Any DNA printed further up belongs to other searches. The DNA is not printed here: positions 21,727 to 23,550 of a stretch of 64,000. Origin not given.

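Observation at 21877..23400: Full-length GH77 pseudo-enzyme: all three catalytic carboxylates replaced, next to an intact malQ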

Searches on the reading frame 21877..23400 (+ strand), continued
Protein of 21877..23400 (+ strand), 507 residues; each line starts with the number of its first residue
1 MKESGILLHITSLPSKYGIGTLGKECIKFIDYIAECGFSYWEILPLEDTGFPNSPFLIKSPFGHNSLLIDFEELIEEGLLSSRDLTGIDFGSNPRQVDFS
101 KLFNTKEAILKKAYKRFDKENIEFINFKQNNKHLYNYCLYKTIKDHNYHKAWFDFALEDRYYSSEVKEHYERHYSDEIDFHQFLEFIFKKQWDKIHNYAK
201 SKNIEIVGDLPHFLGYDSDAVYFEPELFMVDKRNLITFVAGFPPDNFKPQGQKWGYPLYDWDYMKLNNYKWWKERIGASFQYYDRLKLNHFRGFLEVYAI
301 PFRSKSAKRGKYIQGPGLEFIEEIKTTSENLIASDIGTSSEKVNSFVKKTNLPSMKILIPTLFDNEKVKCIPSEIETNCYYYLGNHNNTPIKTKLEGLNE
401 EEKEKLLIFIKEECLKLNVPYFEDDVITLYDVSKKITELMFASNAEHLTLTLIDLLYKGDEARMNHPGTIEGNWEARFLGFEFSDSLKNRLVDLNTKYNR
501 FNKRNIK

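Call 53: find_encoding_contigs(protein=P0061, flank=10000, max_places=3)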
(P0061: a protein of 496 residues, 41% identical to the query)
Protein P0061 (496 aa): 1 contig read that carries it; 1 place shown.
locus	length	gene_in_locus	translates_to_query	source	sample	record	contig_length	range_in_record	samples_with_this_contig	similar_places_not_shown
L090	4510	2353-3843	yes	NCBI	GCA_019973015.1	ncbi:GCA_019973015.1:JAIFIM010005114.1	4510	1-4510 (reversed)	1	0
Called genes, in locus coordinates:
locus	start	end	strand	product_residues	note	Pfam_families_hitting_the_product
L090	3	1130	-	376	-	?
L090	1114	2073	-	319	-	PF00365:PFK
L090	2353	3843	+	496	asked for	PF02446:Glyco_hydro_77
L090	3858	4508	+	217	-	?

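Call 54: find_homologous_proteins(query=P0061, max_evalue=1e-60)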
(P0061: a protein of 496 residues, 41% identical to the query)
Query P0061 (496 aa): 7999 proteins with E <= 1e-60 among 8000 candidates; the best 120 are listed.
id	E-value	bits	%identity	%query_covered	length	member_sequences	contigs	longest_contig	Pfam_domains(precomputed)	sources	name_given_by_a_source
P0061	0.0e+0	1174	100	100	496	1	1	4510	PF02446.24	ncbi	-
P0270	8.0e-212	723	65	99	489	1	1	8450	PF02446.24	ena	-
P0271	9.7e-207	706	65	99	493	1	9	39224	PF02446.24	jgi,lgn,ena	-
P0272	1.4e-206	705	64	99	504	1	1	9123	PF02446.24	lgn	-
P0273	4.1e-206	704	62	99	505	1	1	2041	PF02446.24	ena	-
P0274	4.6e-206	704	64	99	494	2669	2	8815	PF02446.24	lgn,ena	-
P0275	9.5e-206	703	65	99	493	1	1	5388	PF02446.24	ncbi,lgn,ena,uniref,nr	ncbi:4-alpha-glucanotransferase [uncultured Catenibacterium sp.]|uniref:4-alpha-glucanotransferase n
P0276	1.1e-205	702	65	99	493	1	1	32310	PF02446.24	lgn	-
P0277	1.1e-205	702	65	99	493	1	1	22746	PF02446.24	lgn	-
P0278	1.4e-205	702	65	99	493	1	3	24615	PF02446.24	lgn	-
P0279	3.9e-205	701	65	99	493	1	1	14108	PF02446.24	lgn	-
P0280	9.4e-205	699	65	98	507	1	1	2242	PF02446.24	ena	-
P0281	1.0e-204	699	65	99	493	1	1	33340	PF02446.24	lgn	-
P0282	2.5e-204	698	64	98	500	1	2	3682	PF02446.24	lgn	-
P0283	6.0e-204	697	65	99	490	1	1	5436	PF02446.24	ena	-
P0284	9.5e-204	696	65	99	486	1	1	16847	PF02446.24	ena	-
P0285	1.3e-203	695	61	100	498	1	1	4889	PF02446.24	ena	-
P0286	5.7e-203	693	64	99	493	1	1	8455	PF02446.24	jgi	-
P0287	6.1e-203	693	65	99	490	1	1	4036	PF02446.24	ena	-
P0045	4.5e-202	690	64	100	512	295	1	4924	PF02446.24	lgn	-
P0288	1.4e-192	659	60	99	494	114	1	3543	PF02446.24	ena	-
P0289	2.0e-192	659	60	99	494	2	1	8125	PF02446.24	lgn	-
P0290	5.1e-191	654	61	99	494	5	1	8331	PF02446.24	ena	-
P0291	1.3e-190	653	63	99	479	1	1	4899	PF02446.24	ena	-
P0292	3.7e-187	641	63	93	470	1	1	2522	PF02446.24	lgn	-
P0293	7.7e-186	637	59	99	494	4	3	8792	PF02446.24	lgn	-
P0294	4.1e-184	631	63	92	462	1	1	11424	PF02446.24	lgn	-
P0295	7.3e-181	620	-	-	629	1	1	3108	PF02446.24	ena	-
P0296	2.2e-179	616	61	93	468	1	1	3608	PF02446.24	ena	-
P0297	6.4e-178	611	62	90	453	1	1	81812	PF02446.24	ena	-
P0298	2.2e-175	602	62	90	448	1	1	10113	PF02446.24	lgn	-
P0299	2.0e-171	589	61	89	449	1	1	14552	PF02446.24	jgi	-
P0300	3.7e-170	585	62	88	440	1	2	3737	PF02446.24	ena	-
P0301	2.1e-168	579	-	-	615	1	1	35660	PF02446.24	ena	-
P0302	5.4e-168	578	52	99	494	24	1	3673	PF02446.24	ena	-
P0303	1.0e-167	577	61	88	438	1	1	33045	PF02446.24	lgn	-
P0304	7.2e-164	564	52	99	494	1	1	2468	PF02446.24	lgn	-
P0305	1.2e-163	564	51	99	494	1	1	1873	PF02446.24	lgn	-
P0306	4.8e-162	558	60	86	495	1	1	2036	PF02446.24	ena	-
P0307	2.9e-161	556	50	99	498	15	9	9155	PF02446.24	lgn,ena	-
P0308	3.0e-161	556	52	99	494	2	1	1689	PF02446.24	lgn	-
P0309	2.2e-160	553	50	99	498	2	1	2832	PF02446.24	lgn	-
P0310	3.0e-160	552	55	99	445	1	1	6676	PF02446.24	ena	-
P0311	4.5e-157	542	49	99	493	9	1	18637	PF02446.24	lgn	-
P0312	1.6e-155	537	48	99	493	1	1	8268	PF02446.24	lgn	-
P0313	2.3e-155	536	49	99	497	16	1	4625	PF02446.24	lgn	-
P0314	2.6e-154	533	48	99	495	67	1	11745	PF02446.24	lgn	-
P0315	2.8e-154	533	48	99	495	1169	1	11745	PF02446.24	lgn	-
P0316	3.8e-154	532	47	99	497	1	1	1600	PF02446.24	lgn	-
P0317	6.4e-154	532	48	99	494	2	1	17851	PF02446.24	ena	-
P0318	7.6e-154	531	47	99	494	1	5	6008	PF02446.24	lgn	-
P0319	9.4e-154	531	69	69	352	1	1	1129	PF02446.24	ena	-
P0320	1.2e-153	531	47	99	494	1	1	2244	PF02446.24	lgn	-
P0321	1.4e-152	527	48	98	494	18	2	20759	PF02446.24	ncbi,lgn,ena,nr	ncbi:MAG TPA: 4-alpha-glucanotransferase [Candidatus Fimicola cottocaccae]|nr:4-alpha-glucanotransfe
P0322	1.4e-152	527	48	99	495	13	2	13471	PF02446.24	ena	-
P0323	2.0e-152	527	47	99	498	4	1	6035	PF02446.24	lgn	-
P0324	2.0e-152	527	48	98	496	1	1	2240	PF02446.24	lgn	-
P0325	5.3e-152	525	46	99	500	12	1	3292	PF02446.24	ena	-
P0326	6.4e-152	525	47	99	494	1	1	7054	PF02446.24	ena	-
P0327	7.9e-152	525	47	99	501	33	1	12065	PF02446.24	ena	-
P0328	8.4e-152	525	48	99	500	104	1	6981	PF02446.24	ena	-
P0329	9.8e-152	524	47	99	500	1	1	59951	PF02446.24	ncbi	-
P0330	1.1e-151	524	48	98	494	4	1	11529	PF02446.24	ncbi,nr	ncbi:MAG: 4-alpha-glucanotransferase [Eubacterium sp.]|nr:4-alpha-glucanotransferase [Eubacterium sp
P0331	1.3e-151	524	47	100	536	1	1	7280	PF02446.24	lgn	-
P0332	1.9e-151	523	48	98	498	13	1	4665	PF02446.24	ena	-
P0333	2.0e-151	523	47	99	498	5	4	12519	PF02446.24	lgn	-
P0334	2.4e-151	523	47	99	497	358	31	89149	PF02446.24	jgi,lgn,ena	-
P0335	2.6e-151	523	48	99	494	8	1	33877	PF02446.24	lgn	-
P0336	2.8e-151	523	47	99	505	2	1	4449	PF02446.24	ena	-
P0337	3.6e-151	522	46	99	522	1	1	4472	PF02446.24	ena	-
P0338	4.0e-151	522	46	99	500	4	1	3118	PF02446.24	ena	-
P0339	7.1e-151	521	48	99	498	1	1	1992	PF02446.24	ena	-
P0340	8.9e-151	521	48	95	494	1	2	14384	PF02446.24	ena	-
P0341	8.9e-151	521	48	98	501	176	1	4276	PF02446.24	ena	-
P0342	1.0e-150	521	47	99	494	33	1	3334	PF02446.24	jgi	jgi:4-alpha-glucanotransferase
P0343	1.2e-150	521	48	98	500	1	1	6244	PF02446.24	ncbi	-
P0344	1.2e-150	521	47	99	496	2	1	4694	PF02446.24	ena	-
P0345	1.3e-150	521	46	99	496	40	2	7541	PF02446.24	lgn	-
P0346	1.9e-150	520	48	98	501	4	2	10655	PF02446.24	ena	-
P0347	2.0e-150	520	48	99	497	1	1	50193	PF02446.24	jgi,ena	-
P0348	2.9e-150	519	46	99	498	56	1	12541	PF02446.24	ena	-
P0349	3.0e-150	519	47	99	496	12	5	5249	PF02446.24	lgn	-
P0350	4.6e-150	519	47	99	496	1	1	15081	PF02446.24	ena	-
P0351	4.8e-150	519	47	99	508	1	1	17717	PF02446.24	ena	-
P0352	4.8e-150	519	46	100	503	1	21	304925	PF02446.24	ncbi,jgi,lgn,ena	ncbi:MAG: 4-alpha-glucanotransferase [Eubacteriales bacterium]|jgi:4-alpha-glucanotransferase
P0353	5.2e-150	519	47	99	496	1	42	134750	PF02446.24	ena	-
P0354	5.4e-150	519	46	99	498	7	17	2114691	PF02446.24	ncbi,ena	-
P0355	5.5e-150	519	47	98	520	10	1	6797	PF02446.24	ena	-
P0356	5.9e-150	518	48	99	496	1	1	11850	PF02446.24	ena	-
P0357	6.2e-150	518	47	99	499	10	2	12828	PF02446.24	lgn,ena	-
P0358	6.3e-150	518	47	99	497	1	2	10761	PF02446.24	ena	-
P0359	6.9e-150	518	47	99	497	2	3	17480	PF02446.24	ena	-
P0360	7.0e-150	518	47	99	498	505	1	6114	PF02446.24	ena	-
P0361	7.6e-150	518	47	100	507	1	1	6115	PF02446.24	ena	-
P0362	1.0e-149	518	47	99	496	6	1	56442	PF02446.24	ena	-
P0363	1.0e-149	518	46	99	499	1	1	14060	PF02446.24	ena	-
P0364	1.2e-149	517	47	99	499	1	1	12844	PF02446.24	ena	-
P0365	1.6e-149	517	46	99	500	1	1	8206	PF02446.24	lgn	-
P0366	1.7e-149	517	46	99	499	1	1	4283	PF02446.24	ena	-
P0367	1.7e-149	517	47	99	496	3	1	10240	PF02446.24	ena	-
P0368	1.8e-149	517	45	99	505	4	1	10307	PF02446.24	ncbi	-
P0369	1.9e-149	517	47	99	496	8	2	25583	PF02446.24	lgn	-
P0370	1.9e-149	517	48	99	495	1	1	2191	PF02446.24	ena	-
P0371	2.0e-149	517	46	98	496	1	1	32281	PF02446.24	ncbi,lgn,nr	ncbi:MAG: 4-alpha-glucanotransferase [Eubacteriales bacterium]|nr:4-alpha-glucanotransferase [Eubact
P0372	2.1e-149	517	47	96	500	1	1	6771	PF02446.24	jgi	-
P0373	2.3e-149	517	47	99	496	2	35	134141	PF02446.24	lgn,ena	-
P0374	2.4e-149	516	47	99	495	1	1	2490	PF02446.24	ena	-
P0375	2.6e-149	516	47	99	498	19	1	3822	PF02446.24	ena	-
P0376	2.7e-149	516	46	99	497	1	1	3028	PF02446.24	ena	-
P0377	2.8e-149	516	47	99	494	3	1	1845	PF02446.24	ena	-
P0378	3.4e-149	516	48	99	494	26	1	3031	PF02446.24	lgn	-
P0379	3.5e-149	516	46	100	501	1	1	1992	PF02446.24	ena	-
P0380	3.6e-149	516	47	99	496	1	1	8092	PF02446.24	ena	-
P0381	3.7e-149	516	47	99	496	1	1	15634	PF02446.24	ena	-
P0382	3.7e-149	516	47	98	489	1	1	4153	PF02446.24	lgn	-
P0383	3.9e-149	516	48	99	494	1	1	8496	PF02446.24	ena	-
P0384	3.9e-149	516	47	99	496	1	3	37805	PF02446.24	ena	-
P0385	4.3e-149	516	47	99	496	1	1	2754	PF02446.24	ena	-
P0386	4.3e-149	516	47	99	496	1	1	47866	PF02446.24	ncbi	-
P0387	4.6e-149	516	47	99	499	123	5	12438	PF02446.24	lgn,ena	-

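Call 57: list_cluster_members(proteins=[P0001, P0002, P0005, P0012, P0015, P0026, P0045, P0051, P0055, P0056])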
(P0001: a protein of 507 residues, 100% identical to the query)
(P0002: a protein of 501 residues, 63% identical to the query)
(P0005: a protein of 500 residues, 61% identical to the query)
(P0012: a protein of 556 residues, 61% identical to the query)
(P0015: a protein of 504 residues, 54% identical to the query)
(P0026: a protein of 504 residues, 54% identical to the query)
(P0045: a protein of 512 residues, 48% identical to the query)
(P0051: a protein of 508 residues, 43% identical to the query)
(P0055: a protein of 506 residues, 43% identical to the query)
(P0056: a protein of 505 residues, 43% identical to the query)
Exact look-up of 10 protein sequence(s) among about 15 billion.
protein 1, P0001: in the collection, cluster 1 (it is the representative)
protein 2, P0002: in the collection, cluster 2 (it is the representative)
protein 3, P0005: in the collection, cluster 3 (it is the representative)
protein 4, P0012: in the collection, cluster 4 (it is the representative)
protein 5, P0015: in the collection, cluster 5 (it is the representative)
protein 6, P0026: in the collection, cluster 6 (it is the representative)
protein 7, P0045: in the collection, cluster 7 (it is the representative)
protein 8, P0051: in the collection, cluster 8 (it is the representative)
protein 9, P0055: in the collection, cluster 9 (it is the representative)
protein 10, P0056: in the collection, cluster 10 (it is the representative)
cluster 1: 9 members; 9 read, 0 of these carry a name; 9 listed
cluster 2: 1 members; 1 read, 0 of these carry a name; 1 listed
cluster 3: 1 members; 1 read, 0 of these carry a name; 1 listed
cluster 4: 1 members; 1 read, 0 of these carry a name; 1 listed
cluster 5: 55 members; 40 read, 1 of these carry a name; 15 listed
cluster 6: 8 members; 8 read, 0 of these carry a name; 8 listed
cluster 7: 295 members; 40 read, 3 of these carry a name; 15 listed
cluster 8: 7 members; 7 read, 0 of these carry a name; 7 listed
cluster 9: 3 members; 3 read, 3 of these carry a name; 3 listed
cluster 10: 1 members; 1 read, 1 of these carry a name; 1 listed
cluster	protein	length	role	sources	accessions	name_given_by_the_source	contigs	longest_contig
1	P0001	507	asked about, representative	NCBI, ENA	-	-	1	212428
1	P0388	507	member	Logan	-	-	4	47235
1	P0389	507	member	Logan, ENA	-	-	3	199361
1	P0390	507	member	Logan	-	-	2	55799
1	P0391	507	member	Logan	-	-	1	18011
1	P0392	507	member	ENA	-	-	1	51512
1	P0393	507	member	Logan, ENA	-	-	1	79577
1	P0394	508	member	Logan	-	-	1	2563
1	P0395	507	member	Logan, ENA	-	-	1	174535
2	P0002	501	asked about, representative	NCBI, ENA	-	-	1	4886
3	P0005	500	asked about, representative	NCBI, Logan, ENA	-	-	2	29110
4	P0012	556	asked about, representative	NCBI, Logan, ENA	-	-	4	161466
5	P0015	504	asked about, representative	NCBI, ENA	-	-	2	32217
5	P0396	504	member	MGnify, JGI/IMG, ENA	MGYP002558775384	CR=1 FL=1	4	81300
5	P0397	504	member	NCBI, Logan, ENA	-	-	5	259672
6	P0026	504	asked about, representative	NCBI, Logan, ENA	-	-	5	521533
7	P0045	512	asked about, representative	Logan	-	-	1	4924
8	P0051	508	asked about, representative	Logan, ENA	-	-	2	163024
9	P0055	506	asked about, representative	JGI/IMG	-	4-alpha-glucanotransferase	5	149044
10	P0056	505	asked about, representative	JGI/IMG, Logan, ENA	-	4-alpha-glucanotransferase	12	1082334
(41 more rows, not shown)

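Call 59: find_encoding_contigs(protein=P0389, flank=10000, max_places=1)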
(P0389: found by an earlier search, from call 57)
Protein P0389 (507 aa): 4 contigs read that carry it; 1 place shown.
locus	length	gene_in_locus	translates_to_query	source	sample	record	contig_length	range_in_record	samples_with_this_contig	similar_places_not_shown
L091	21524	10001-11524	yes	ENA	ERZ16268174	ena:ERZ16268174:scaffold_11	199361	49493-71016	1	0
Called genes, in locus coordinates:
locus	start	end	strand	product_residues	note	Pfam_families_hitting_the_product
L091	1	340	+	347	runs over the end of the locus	PF02912:Phe_tRNA-synt_N, PF01409:tRNA-synt_2d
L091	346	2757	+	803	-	PF01588:tRNA_bind, PF03483:B3_4, PF03484:B5, PF17759:tRNA_synthFbeta, PF03147:FDX-ACB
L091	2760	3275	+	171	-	PF02620:YceD (weak)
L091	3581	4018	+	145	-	PF02381:MraZ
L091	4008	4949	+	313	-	PF01795:Methyltransf_5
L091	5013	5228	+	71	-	-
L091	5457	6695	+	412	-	PF14450:FtsA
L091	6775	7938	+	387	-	PF00091:Tubulin, PF12327:FtsZ_C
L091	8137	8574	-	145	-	-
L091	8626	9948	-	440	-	PF00128:Alpha-amylase, PF14701:hDGE_amylase, PF02638:GHL10 (weak), PF14871:GHL6 (weak), PF00128:Alpha-amylase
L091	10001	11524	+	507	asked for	PF02446:Glyco_hydro_77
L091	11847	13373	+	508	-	PF02446:Glyco_hydro_77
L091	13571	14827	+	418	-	PF13416:SBP_bac_8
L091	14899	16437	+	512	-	PF00528:BPD_transp_1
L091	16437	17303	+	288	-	PF00528:BPD_transp_1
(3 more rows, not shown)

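Call 60: find_encoding_contigs(protein=P0392, flank=10000, max_places=1)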
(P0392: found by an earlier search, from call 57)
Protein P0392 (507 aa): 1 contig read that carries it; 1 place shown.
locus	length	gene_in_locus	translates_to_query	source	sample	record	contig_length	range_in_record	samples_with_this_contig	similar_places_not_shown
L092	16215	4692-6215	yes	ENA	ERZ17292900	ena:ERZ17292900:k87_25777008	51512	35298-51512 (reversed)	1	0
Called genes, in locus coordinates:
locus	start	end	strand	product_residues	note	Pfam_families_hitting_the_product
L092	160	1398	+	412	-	PF14450:FtsA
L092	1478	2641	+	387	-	PF00091:Tubulin, PF12327:FtsZ_C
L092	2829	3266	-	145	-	-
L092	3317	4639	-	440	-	PF00128:Alpha-amylase, PF14701:hDGE_amylase, PF02065:Melibiase (weak), PF02638:GHL10 (weak), PF00128:Alpha-amylase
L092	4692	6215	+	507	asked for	PF02446:Glyco_hydro_77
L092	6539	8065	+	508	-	PF02446:Glyco_hydro_77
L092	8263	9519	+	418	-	PF13416:SBP_bac_8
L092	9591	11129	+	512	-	PF00528:BPD_transp_1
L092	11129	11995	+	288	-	PF00528:BPD_transp_1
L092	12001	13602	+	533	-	PF00128:Alpha-amylase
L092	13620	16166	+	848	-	PF00005:ABC_tran, PF13175:AAA_15 (faint), PF13304:AAA_21 (faint), PF17912:OB_MalK (faint)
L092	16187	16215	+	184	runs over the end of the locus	-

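Call 70: search_protein_families(library=ncbifam, proteins=[window:21877-23400:+], max_evalue=0.00001)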
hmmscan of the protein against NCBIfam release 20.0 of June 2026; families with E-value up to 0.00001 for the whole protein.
window:21877-23400:+ (507 aa): 9 families
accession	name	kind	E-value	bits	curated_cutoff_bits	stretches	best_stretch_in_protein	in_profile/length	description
NF011080.0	PRK14508.1-3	subfamily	1.4e-125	419.8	477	1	2-500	5-495/496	4-alpha-glucanotransferase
NF011078.0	PRK14508.1-1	subfamily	1.2e-120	403.6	776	1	2-505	4-501/503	4-alpha-glucanotransferase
NF011079.0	PRK14508.1-2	subfamily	5.7e-108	361.6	555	1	1-488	9-490/506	4-alpha-glucanotransferase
NF011083.0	PRK14510.1-2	equivalog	1.4e-99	334.1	1322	2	123-500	838-1184/1186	bifunctional glycogen debranching protein GlgX/4-alpha-glucanotransferase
TIGR00217.1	malQ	equivalog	1.8e-70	238.4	205.65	1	2-500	42-587/587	4-alpha-glucanotransferase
NF011081.0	PRK14508.1-4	equivalog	3e-64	217.3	556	1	2-478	23-504/529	4-alpha-glucanotransferase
NF011077.0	PRK14507.1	equivalog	1.6e-18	65.6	2148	1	95-386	277-580/1693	malto-oligosyltrehalose synthase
NF008274.0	PRK11052.1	equivalog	2.2e-18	66.2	806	1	95-359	248-523/695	4-alpha-glucanotransferase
NF011082.0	PRK14510.1-1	equivalog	7.4e-13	46.8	2511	1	86-358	968-1248/1410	bifunctional glycogen debranching protein GlgX/4-alpha-glucanotransferase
